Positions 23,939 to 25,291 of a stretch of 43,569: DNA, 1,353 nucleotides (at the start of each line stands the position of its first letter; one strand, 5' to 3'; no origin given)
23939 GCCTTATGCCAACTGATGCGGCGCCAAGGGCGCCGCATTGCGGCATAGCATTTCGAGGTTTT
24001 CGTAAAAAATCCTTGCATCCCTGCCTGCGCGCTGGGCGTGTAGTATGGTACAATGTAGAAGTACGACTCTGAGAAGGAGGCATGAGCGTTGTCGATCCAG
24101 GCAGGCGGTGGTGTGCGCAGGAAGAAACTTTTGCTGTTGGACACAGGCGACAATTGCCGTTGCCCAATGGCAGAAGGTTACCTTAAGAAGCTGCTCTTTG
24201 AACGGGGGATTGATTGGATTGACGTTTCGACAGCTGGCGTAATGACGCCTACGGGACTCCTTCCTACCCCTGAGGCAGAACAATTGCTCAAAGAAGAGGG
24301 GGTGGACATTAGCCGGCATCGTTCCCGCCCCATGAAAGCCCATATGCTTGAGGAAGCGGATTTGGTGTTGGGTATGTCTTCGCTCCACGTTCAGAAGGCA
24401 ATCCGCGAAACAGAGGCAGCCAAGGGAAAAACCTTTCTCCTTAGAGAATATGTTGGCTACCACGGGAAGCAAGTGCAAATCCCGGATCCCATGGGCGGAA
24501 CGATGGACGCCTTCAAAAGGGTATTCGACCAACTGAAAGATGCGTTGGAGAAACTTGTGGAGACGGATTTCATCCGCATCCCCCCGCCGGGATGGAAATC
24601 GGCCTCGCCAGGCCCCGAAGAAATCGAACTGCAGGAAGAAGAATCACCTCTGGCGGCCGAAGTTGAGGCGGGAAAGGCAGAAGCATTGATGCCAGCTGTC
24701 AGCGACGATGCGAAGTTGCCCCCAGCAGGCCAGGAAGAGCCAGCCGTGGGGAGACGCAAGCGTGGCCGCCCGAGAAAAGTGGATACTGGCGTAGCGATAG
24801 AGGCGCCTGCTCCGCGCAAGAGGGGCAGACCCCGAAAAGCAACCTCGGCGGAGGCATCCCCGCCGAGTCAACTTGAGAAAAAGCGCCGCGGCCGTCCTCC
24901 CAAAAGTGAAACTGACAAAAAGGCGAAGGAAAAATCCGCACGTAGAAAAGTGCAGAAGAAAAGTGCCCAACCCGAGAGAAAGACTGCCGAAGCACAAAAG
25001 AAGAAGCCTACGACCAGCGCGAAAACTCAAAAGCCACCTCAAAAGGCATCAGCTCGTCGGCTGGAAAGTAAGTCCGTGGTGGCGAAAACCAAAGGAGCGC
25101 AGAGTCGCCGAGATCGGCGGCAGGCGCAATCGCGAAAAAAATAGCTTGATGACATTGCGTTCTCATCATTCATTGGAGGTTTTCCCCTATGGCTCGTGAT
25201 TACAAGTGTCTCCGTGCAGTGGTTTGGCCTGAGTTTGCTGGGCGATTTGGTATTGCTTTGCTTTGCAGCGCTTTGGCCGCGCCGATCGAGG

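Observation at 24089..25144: YwlE-like LMW phosphatase domain with the nucleophile Cys replaced by Asp, fused to three AT-hooks and an H1-like tail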

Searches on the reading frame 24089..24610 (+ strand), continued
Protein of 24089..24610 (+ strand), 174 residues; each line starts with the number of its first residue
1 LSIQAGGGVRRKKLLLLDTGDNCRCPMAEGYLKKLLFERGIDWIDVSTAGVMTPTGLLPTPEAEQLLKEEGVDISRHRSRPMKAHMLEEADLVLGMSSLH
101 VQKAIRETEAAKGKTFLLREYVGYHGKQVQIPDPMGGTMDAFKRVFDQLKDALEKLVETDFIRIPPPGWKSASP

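Call 43: find_encoding_contigs(protein=P0091, flank=6000, max_places=1)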
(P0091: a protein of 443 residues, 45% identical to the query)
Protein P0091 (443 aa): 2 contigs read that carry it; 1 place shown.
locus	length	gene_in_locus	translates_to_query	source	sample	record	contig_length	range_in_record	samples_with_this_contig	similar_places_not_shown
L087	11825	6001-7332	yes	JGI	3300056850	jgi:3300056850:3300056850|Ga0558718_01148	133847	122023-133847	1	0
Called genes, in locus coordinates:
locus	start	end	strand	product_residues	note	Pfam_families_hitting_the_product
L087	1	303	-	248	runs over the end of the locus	-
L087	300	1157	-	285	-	PF11376:DUF3179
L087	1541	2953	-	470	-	PF00753:Lactamase_B, PF12706:Lactamase_B_2 (weak), PF16661:Lactamase_B_6 (weak), PF10996:Beta-Casp, PF07521:RMMBL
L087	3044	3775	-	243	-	PF00535:Glycos_transf_2 (weak)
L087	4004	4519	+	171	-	-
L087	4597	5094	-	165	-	PF13183:Fer4_8 (faint), PF14697:Fer4_21 (weak), PF25160:LdpA_Fe-S-bd (faint), PF12837:Fer4_6 (faint), PF12838:Fer4_7, PF12797:Fer4_2 (weak), PF13237:Fer4_10 (weak), PF00037:Fer4 (weak), +1 more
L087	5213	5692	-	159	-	-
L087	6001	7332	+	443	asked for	PF01451:LMWPc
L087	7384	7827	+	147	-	PF02502:LacAB_rpiB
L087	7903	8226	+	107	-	PF00464:SHMT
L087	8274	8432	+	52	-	PF00464:SHMT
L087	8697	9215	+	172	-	PF00464:SHMT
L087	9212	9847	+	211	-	-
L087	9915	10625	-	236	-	PF19050:PhoD_2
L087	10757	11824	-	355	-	?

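Call 44: find_encoding_contigs(protein=P0093, flank=6000, max_places=1)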
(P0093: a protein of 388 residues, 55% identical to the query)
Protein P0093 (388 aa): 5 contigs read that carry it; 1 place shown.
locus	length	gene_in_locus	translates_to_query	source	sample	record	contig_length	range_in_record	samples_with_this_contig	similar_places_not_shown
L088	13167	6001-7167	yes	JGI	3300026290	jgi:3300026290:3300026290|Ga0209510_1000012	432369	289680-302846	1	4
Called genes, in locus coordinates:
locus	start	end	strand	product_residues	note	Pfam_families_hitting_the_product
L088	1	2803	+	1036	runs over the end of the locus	PF07690:MFS_1, PF01553:Acyltransferase, PF00501:AMP-binding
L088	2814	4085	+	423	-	PF13393:tRNA-synt_His, PF00587:tRNA-synt_2b, PF03129:HGTP_anticodon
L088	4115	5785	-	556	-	PF02163:Peptidase_M50, PF13180:PDZ_2 (weak), PF21558:Pept_S41_N_bact (faint), PF14685:PDZ_Tricorn (faint), PF00595:PDZ, PF13180:PDZ_2 (weak), PF17820:PDZ_6 (weak)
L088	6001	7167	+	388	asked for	PF01451:LMWPc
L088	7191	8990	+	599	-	PF13145:Rotamase_2 (faint), PF13616:Rotamase_3, PF00639:Rotamase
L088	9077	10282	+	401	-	PF00202:Aminotran_3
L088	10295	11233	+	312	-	PF02729:OTCace_N, PF00185:OTCace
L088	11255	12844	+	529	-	PF02446:Glyco_hydro_77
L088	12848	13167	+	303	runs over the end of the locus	PF00294:PfkB, PF01256:Carb_kinase (weak), PF08543:Phos_pyr_kin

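Call 45: find_encoding_contigs(protein=P0100, flank=6000, max_places=1)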
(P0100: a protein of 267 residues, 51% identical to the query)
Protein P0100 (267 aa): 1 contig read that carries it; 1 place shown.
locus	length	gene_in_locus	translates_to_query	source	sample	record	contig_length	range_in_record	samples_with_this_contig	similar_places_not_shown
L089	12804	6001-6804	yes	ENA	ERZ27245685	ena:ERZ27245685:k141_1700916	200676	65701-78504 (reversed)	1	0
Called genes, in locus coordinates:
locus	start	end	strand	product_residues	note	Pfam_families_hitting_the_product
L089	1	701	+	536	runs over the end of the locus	PF00578:AhpC-TSA, PF08534:Redoxin (weak)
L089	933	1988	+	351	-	-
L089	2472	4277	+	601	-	PF00009:GTP_EFTU, PF03144:GTP_EFTU_D2, PF00679:EFG_C, PF06421:LepA_C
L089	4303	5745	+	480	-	PF00072:Response_reg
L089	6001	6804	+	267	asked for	PF01451:LMWPc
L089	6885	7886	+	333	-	PF00483:NTP_transferase, PF12804:NTP_transf_3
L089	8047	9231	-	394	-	-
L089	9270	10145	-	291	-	-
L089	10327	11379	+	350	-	PF01118:Semialdhyde_dh, PF22698:Semialdhyde_dhC_1, PF02774:Semialdhyde_dhC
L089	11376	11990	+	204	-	-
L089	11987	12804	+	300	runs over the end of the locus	PF01882:DUF58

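Call 46: find_encoding_contigs(protein=P0098, flank=6000, max_places=1)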
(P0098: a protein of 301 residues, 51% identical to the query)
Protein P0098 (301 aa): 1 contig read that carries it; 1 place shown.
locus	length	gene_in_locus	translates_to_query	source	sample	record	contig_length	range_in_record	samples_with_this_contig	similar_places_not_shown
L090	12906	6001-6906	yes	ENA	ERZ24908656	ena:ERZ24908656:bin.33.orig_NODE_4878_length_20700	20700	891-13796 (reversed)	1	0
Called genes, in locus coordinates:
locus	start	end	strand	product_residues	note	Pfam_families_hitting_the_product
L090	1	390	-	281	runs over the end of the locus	PF01875:Memo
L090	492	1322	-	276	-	-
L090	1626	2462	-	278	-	-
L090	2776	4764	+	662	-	PF18884:TSP3_bac (faint), PF00404:Dockerin_1 (weak)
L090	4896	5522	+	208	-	PF07963:N_methyl (weak)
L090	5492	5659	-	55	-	-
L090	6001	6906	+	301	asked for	PF01451:LMWPc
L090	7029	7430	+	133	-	-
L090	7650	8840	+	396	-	-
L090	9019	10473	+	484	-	-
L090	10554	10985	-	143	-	PF00583:Acetyltransf_1, PF13673:Acetyltransf_10, PF13444:Acetyltransf_5 (faint), PF13508:Acetyltransf_7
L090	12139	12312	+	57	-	PF00037:Fer4, PF12837:Fer4_6 (weak), PF13237:Fer4_10, PF14697:Fer4_21 (weak), PF12838:Fer4_7, PF13187:Fer4_9, PF25160:LdpA_Fe-S-bd (weak), PF00037:Fer4, +7 more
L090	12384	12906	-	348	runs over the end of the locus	PF13378:MR_MLE_C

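Call 49: find_homologous_proteins(query=A3, max_evalue=1e-20)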
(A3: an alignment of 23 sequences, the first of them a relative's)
Query A3 (23 sequences) (268 aa, profile of the alignment): 545 proteins with E <= 1e-20 among 8000 candidates; the best 120 are listed.
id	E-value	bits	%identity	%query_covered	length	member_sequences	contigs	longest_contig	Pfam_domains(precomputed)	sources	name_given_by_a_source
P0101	2.8e-104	367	50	70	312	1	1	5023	PF01451.28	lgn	-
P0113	5.0e-103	363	60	60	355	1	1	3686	PF01451.28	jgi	jgi:protein-tyrosine-phosphatase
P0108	2.2e-102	361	47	98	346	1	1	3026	PF01451.28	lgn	-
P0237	1.0e-101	358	58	64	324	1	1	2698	PF01451.28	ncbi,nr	ncbi:MAG: hypothetical protein M1457_02770 [bacterium]|nr:hypothetical protein [bacterium]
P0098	1.3e-101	358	58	57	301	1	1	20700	PF01451.28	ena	-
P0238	7.8e-100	352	52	70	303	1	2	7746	PF01451.28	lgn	-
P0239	1.7e-99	351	63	59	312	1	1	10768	PF01451.28,PF07382.17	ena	-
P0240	2.3e-99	351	86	57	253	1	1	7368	PF01451.28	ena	-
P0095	2.9e-99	350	56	67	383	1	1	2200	PF01451.28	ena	-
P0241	3.4e-99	350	65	57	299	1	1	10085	PF01451.28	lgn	-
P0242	3.5e-99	350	61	60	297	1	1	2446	PF01451.28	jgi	jgi:protein-tyrosine-phosphatase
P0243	5.3e-99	350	84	57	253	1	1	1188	PF01451.28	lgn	-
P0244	8.3e-99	349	49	73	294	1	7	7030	PF01451.28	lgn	-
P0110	9.4e-99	349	44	93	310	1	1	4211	PF01451.28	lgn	-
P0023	1.0e-98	349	100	100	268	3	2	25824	PF01451.28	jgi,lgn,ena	-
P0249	4.3e-98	347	50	94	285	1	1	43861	PF01451.28,PF07382.17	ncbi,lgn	-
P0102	4.3e-94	333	44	73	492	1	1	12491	PF01451.28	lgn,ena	-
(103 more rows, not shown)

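Call 60: find_encoding_contigs(protein=P0085, flank=8000, max_places=1)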
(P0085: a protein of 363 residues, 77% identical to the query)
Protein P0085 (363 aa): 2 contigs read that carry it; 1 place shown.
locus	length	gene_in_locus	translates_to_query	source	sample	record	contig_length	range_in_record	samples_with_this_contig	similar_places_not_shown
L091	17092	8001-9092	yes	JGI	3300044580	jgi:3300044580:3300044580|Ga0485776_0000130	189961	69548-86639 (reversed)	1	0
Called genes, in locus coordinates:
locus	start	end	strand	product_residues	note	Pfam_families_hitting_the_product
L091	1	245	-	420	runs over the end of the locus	PF00437:T2SSE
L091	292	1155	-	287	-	PF00892:EamA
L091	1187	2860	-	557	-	-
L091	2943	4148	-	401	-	PF01075:Glyco_transf_9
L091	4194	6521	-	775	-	PF00664:ABC_membrane, PF00005:ABC_tran, PF02463:SMC_N (faint)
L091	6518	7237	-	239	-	-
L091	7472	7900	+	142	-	PF00072:Response_reg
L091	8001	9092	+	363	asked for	PF01451:LMWPc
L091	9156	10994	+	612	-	PF13145:Rotamase_2 (weak), PF00639:Rotamase, PF13616:Rotamase_3, PF13145:Rotamase_2, PF00639:Rotamase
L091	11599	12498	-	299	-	PF03446:NAD_binding_2 (faint), PF03807:F420_oxidored, PF14748:P5CR_dimer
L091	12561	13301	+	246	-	PF01168:Ala_racemase_N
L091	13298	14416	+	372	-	PF00005:ABC_tran, PF13304:AAA_21, PF08352:oligo_HPY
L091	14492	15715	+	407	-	PF01520:Amidase_3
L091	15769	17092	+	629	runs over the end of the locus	PF00920:ILVD_EDD_N, PF24877:ILV_EDD_C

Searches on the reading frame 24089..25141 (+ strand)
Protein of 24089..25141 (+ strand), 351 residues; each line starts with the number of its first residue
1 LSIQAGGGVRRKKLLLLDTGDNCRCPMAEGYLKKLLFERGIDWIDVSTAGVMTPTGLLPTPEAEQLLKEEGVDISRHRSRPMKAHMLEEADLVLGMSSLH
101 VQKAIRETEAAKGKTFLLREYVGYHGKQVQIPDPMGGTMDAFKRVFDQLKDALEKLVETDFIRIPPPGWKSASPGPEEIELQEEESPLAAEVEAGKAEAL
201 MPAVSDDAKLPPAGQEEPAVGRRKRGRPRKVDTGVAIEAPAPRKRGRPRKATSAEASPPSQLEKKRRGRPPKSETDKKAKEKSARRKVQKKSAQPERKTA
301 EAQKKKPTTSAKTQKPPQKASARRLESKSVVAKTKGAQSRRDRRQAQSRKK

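Call 3: search_protein_families(library=pfam, proteins=[window:24089-25141:+], max_evalue=1)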
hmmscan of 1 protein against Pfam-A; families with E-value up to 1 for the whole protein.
window:24089-25141:+ (351 aa): 2 families
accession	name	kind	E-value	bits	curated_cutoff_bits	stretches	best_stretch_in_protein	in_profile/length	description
PF01451.26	LMWPc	-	3.7e-26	92.5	23.2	1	19-156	6-143/144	Low molecular weight phosphotyrosine protein phosphatase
PF02178.24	AT_hook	-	4.1e-05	23.4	17.4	3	264-275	1-12/13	AT hook motif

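Call 4: search_protein_families(library=ncbifam, proteins=[window:24089-25141:+], max_evalue=1)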
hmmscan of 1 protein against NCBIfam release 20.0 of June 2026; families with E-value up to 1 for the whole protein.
window:24089-25141:+ (351 aa): 5 families
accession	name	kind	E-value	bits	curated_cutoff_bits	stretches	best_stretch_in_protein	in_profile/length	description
NF008486.0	PRK11391.1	equivalog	9.4e-13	48.9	247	1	13-153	8-139/148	phosphotyrosine-protein phosphatase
NF010053.0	PRK13530.1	subfamily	3.6e-11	43.6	215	1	11-159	3-131/133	arsenate reductase (thioredoxin)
TIGR02691.1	arsC_pI258_fam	equivalog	1.2e-10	41.7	174.3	1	16-155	3-128/129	arsenate reductase (thioredoxin)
TIGR02689.1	ars_reduc_gluta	equivalog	3.9e-10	40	157.6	1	12-157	1-126/126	arsenate reductase, glutathione/glutaredoxin type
NF007520.0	PRK10126.1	equivalog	1.4e-09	38.5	243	1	13-151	4-133/147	low molecular weight protein-tyrosine-phosphatase Wzb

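Call 23: predict_structure(alignment_id=A1)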
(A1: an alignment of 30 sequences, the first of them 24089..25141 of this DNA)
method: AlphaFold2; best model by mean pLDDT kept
length: 351 residues; sequences in the alignment: 30
mean_pLDDT: 73.5   pTM: 0.55
mean pLDDT of the five models: 73.5, 72.9, 71.9, 70.5, 69.5
residues with pLDDT >= 90: 159; 70-90: 6; 50-70: 128; < 50: 58
segments of 3 or more residues with pLDDT < 50: 1-5, 235-237, 249-256, 274-278, 297-300, 308-310
pLDDT, mean of each block of 10 residues (from residue 1): 58 98 98 97 98 96 98 98 98 98 98 98 96 96 98 98 94 64 57 53 56 56 52 51 54 51 54 50 50 51 52 53 50 51 54 44
secondary structure, 60 per line:
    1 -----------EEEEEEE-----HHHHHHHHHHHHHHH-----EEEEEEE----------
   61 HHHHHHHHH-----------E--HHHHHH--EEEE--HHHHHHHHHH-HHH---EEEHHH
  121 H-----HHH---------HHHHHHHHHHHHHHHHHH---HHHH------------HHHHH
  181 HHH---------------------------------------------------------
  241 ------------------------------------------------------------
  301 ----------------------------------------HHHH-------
elements in order: E12-18 H24-38 E44-50 H61-69 H84-89 E92-95 H98-107 E115-117 H118-121 H139-156 H160-163 H176-183 H341-344

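Call 28: fold_search(model_id=the predicted structure, library=pdb)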
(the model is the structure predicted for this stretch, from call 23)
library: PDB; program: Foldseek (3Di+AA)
matches with E <= 10: 1188; with E <= 0.001: 94
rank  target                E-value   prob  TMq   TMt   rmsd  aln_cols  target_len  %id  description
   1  4kk4                  1.6e-15  1.00  0.40  0.89   1.4       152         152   34  YwlE arginine phosphatase - C7S mutant with phosphorylated active site serine (released 2013-07-03)
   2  4egs_A                1.7e-15  1.00  0.39  0.91   1.4       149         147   34  Crystal Structure Analysis of Low Molecular Weight Protein Tyrosine Phosphatase from T. tengcongensis (released 2012-10-03)
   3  4etn                  7.2e-15  1.00  0.39  0.91   1.4       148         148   33  Crystal structure of YwlE mutant from Bacillus subtilis (released 2012-06-20)
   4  4pic_A                3.3e-14  1.00  0.38  0.85   1.5       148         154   32  YwlE arginine phosphatase from Geobacillus stearothermophilus (released 2014-05-28)
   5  4kk3                  8.0e-14  1.00  0.39  0.89   1.2       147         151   34  YwlE arginine phosphatase - wildtype (released 2013-07-03)
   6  2wmy_B                1.6e-13  1.00  0.38  0.91   1.8       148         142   26  Crystal structure of the tyrosine phosphatase Wzb from Escherichia coli K30 in complex with sulphate. (released 2009-07-21)
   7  2wmy_F                1.8e-13  1.00  0.38  0.90   1.8       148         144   26  Crystal structure of the tyrosine phosphatase Wzb from Escherichia coli K30 in complex with sulphate. (released 2009-07-21)
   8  4d74                  1.9e-13  1.00  0.38  0.87   3.2       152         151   28  1.57 A crystal structure of erwinia amylovora tyrosine phosphatase amsI (released 2016-01-20)
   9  7dhd_A                3.4e-13  1.00  0.38  0.87   1.6       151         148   26  Vibrio vulnificus Wzb (released 2021-01-20)
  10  7dhf_A                4.1e-13  1.00  0.38  0.90   1.7       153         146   26  Vibrio vulnificus Wzb in complex with benzylphosphonate (released 2021-01-20)
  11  2wmy_D                5.7e-13  1.00  0.38  0.91   1.7       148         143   26  Crystal structure of the tyrosine phosphatase Wzb from Escherichia coli K30 in complex with sulphate. (released 2009-07-21)
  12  7dhe_A                5.7e-13  1.00  0.38  0.89   1.7       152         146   26  Vibrio vulnificus Wzb in complex with benzylphosphonate (released 2021-01-20)
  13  7dhf_C                6.1e-13  1.00  0.39  0.88   3.1       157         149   26  Vibrio vulnificus Wzb in complex with benzylphosphonate (released 2021-01-20)
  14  2wmy_C                6.9e-13  1.00  0.38  0.90   1.6       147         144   26  Crystal structure of the tyrosine phosphatase Wzb from Escherichia coli K30 in complex with sulphate. (released 2009-07-21)
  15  2cwd_B                8.8e-13  1.00  0.39  0.88   1.6       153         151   31  Crystal Structure of TT1001 protein from Thermus thermophilus HB8 (released 2006-09-05)
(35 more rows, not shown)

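Call 65: search_protein_families(library=pfam, alignment_id=A1, max_evalue=0.01)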
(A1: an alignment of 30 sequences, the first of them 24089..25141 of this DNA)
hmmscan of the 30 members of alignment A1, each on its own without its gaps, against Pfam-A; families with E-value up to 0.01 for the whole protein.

A. member 1, window:24089-25141:+ (351 aa): 2 families
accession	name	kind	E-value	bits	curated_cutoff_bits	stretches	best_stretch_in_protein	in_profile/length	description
PF01451.26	LMWPc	-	3.7e-26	92.5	23.2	1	19-156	6-143/144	Low molecular weight phosphotyrosine protein phosphatase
PF02178.24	AT_hook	-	4.1e-05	23.4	17.4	0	264-275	1-12/13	AT hook motif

B. families by the number of members that match (of 30 scanned): 3 families
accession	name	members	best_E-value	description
PF01451.26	LMWPc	30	1.1e-35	Low molecular weight phosphotyrosine protein phosphatase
PF02302.22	PTS_IIB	3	0.00028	PTS system, Lactose/Cellobiose specific IIB subunit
PF02178.24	AT_hook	1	4.1e-05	AT hook motif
